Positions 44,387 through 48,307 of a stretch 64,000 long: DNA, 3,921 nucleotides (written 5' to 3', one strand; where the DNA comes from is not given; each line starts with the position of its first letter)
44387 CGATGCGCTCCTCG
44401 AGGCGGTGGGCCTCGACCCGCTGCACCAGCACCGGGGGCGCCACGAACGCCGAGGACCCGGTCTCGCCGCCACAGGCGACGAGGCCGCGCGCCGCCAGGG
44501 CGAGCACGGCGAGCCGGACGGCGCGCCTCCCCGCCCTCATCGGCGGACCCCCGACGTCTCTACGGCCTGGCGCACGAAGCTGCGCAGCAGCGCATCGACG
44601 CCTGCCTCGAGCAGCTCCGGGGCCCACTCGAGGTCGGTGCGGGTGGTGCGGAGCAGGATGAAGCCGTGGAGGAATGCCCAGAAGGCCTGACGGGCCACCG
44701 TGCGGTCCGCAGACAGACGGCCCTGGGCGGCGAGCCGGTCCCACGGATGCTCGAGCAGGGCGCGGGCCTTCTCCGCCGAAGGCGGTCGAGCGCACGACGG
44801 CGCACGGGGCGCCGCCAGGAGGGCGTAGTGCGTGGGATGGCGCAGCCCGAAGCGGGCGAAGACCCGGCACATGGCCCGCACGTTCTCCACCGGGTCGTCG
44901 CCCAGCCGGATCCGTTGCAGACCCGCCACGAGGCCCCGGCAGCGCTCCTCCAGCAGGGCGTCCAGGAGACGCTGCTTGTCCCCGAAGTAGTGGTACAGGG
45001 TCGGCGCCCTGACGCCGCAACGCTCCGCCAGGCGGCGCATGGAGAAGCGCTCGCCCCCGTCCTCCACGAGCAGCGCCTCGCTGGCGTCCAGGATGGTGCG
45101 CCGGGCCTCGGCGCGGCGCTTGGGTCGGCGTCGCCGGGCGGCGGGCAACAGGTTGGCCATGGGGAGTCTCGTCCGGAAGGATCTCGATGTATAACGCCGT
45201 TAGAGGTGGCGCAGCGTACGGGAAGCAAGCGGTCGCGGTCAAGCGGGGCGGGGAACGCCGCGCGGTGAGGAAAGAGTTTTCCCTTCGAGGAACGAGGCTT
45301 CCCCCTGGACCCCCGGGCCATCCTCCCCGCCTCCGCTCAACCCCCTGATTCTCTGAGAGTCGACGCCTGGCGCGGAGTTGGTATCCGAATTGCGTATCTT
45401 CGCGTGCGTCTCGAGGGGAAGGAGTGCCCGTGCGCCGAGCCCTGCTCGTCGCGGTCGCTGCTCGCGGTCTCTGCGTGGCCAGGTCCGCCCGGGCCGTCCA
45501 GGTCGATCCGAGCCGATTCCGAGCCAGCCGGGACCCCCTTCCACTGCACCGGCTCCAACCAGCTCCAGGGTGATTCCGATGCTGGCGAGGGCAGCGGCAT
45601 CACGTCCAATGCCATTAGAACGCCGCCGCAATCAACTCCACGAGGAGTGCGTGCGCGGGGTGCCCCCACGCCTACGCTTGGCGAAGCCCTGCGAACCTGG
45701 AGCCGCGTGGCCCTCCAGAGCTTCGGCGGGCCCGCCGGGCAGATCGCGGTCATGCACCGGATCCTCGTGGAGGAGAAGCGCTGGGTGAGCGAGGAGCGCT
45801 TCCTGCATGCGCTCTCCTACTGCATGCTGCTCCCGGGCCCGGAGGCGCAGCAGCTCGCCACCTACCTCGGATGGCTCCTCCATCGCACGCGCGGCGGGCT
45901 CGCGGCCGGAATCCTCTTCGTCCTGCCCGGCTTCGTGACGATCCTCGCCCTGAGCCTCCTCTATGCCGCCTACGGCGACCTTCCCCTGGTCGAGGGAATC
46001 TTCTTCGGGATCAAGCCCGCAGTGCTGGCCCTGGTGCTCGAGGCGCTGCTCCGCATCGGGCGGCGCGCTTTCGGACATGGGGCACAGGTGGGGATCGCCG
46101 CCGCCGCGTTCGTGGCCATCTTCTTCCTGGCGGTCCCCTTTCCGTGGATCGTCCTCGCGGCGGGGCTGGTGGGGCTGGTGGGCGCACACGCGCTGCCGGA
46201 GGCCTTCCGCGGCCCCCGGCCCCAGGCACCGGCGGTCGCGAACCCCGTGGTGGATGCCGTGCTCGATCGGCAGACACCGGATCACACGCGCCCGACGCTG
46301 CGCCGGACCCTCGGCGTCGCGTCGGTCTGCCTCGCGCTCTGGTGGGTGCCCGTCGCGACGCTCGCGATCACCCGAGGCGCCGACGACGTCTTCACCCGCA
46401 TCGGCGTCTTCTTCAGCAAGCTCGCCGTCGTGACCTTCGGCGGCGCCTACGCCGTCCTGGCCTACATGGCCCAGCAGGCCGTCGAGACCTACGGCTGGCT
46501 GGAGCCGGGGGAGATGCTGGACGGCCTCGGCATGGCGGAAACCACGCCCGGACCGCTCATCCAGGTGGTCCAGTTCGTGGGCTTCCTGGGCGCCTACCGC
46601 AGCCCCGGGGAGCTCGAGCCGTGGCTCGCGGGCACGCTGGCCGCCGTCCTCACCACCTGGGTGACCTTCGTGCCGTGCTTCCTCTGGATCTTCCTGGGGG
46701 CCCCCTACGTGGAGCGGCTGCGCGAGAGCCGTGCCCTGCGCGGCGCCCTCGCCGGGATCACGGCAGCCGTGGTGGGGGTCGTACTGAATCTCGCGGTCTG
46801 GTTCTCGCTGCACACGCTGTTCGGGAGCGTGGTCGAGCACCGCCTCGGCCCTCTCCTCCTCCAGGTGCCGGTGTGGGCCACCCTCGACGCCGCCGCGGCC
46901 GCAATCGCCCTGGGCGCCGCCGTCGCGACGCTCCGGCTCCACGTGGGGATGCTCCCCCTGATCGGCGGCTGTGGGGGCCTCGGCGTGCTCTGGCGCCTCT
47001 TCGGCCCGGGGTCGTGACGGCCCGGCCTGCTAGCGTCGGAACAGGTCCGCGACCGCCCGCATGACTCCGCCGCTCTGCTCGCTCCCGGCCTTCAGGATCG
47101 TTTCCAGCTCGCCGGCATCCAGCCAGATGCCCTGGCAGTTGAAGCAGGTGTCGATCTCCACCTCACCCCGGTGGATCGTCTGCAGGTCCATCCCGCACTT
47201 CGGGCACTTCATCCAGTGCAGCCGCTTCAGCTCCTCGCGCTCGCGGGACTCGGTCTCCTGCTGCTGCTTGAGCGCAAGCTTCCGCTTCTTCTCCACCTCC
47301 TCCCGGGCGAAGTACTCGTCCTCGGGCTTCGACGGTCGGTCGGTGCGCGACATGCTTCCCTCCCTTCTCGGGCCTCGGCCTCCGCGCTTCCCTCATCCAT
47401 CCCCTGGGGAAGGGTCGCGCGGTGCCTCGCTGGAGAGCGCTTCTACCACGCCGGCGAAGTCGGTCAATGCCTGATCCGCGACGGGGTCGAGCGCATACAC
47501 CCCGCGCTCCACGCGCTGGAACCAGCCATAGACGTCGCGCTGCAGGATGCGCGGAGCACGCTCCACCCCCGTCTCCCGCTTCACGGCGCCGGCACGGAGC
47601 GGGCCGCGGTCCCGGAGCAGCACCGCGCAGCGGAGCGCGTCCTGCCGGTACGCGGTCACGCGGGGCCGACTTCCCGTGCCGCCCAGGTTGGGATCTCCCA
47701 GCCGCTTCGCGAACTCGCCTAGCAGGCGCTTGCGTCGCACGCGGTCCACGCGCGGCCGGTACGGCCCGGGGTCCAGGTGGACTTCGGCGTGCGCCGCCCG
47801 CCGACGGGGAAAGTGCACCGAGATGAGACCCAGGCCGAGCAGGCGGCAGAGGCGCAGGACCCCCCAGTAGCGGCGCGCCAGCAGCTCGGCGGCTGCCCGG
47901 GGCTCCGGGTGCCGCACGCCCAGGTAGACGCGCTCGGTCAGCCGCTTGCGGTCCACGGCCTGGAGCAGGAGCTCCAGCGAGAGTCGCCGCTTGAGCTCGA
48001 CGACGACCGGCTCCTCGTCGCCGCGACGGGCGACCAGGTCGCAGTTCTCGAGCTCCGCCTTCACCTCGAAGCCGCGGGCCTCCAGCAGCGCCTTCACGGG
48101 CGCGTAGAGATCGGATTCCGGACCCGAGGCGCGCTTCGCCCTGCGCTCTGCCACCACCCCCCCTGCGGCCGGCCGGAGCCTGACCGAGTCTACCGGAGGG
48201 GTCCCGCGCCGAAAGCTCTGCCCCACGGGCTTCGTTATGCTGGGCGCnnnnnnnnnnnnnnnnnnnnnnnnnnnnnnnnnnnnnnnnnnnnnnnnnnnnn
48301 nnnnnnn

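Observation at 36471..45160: TetR-controlled RND pump runs without a break into an Arn-like Und-P aminosugar module (MTase-GT2-WecD-WecE)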

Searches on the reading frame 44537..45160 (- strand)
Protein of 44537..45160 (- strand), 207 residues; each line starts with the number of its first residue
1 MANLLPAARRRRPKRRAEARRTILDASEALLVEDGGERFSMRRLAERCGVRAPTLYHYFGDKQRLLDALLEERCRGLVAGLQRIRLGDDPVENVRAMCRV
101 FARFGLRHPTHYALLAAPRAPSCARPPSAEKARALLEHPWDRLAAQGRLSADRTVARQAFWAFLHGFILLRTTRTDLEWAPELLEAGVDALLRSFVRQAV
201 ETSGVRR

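Call 7: search_protein_families(library=pfam, proteins=[window:44537-45160:-], max_evalue=0.01)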
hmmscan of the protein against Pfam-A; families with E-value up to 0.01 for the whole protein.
window:44537-45160:- (207 aa): 2 families
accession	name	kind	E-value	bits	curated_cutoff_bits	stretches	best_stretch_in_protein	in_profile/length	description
PF00440.29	TetR_N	-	3e-14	53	24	1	23-69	1-47/47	Bacterial regulatory proteins, tetR family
PF13305.11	TetR_C_33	-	3.1e-10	41.1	26.8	1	94-193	1-101/103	Tetracyclin repressor-like, C-terminal domain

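Call 8: search_protein_families(library=ncbifam, proteins=[window:44537-45160:-], max_evalue=0.001)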
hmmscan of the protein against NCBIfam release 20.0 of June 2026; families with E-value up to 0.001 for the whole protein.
window:44537-45160:- (207 aa): 15 families
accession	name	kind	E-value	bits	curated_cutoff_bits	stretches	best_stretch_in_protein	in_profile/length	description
NF010319.1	PRK13756.1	equivalog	6e-10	39.3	265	1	20-72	4-56/199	tetracycline resistance transcriptional repressor TetR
NF050111.1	TransRegSACE7040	equivalog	3.2e-08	33.7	250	1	20-110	3-94/186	SACE_7040 family transcriptional regulator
NF007015.0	PRK09480.1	equivalog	1.1e-07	31.7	120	1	13-109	5-102/197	nucleoid occlusion factor SlmA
NF033703.1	transcr_KstR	equivalog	1.2e-07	31.5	280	1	17-103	6-93/185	cholesterol catabolism transcriptional regulator KstR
NF053731.1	TransRegFasRMycb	equivalog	2e-07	31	330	1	14-104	7-98/199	HTH-type transcriptional activator FasR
NF053516.1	TranRepPrsAVib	equivalog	4.2e-06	26.7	300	1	15-79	3-67/208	TetR family transcriptional repressor PsrA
TIGR03384.1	betaine_BetI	equivalog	4.8e-06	26.4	201.3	1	16-82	6-72/189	choline-binding transcriptional repressor BetI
NF001978.0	PRK00767.1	equivalog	5.4e-06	26.3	118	1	20-97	11-90/197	transcriptional regulator BetI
TIGR03613.1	RutR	equivalog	5.7e-06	26.3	368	1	14-113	3-103/202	pyrimidine utilization regulatory protein R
NF038211.1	MFT_alt_reg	equivalog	6.2e-06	26.7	285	1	22-71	5-54/193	mycofactocin system transcriptional regulator MftR2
NF041196.1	ScbR_bind_reg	equivalog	6.1e-05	23.3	150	1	15-103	3-92/191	ScbR family autoregulator-binding transcription factor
NF053878.1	FATransRegFadRBac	equivalog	0.00016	21.5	200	1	21-101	6-87/190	fatty acid metabolism transcriptional regulator FadR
NF051852.1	efflux_TF_MtrR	exception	0.00042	20.1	280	1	18-82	10-74/205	multidrug efflux system transcriptional repressor MtrR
NF007949.0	PRK10668.1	equivalog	0.0005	19.6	271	1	11-72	3-65/216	multidrug efflux transporter transcriptional repressor AcrR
NF058643.1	TranRegCurRPseudo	equivalog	0.00082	19.1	300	0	18-83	7-72/193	TetR family transcriptional repressor CurR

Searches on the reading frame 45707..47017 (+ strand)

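Call 20: search_protein_families(library=pfam, proteins=[window:45707-47017:+], max_evalue=0.001)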
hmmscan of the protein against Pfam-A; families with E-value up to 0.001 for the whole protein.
window:45707-47017:+ (436 aa): 1 family
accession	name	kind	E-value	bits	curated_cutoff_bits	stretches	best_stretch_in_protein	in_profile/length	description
PF02417.20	Chromate_transp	-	1.8e-75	252.9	28.6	2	2-157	11-166/166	Chromate transporter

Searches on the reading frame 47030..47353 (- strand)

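Call 20: search_protein_families(library=pfam, proteins=[window:47030-47353:-], max_evalue=0.001)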
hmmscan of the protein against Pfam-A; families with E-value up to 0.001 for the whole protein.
window:47030-47353:- (107 aa): 1 family
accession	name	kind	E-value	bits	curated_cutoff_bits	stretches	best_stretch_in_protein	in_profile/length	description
PF13453.11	Zn_ribbon_TFIIB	-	3.1e-17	62.1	22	1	49-88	1-40/41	Transcription factor zinc-finger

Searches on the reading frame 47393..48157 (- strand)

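Call 20: search_protein_families(library=pfam, proteins=[window:47393-48157:-], max_evalue=0.001)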
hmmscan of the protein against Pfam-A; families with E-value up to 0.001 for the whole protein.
window:47393-48157:- (254 aa): 1 family
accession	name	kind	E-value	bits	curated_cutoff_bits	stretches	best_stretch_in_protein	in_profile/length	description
PF09929.15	DUF2161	-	1.3e-35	122.5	27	1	113-226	2-114/118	Putative PD-(D/E)XK phosphodiesterase (DUF2161)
